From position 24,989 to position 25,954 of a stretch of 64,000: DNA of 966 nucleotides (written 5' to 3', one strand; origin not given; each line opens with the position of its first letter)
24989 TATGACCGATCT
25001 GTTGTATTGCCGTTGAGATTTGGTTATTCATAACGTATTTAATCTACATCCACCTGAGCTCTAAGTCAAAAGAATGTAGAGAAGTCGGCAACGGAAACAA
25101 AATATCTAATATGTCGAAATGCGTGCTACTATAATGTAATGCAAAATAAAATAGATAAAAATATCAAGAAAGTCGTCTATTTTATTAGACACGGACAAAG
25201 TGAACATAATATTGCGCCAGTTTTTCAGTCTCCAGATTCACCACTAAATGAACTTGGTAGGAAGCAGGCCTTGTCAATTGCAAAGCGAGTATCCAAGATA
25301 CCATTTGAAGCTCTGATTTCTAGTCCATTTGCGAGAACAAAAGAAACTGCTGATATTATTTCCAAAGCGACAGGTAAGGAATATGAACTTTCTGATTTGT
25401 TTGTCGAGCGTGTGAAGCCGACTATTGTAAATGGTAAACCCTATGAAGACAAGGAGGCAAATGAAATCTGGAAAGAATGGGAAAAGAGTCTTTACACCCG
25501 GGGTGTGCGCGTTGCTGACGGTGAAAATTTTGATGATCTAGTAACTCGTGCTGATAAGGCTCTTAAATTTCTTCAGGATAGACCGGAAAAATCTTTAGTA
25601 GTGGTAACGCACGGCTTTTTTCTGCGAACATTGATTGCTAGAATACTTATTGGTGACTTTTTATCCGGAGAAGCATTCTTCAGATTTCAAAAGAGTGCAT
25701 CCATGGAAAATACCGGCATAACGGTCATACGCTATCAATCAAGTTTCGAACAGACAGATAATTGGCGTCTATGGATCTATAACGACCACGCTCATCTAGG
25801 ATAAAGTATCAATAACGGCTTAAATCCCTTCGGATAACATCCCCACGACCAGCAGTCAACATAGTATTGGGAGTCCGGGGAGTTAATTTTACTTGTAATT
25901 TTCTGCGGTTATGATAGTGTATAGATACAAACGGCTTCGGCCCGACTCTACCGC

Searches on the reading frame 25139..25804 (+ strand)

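Call 7: search_protein_families(library=pfam, proteins=[window:25139-25804:+], max_evalue=0.01)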
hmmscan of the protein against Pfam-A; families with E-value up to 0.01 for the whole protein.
window:25139-25804:+ (221 aa): 1 family
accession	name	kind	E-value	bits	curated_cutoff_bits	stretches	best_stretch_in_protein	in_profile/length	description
PF00300.27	His_Phos_1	-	4.4e-34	118.3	21.7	1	13-207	1-189/194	Histidine phosphatase superfamily (branch 1)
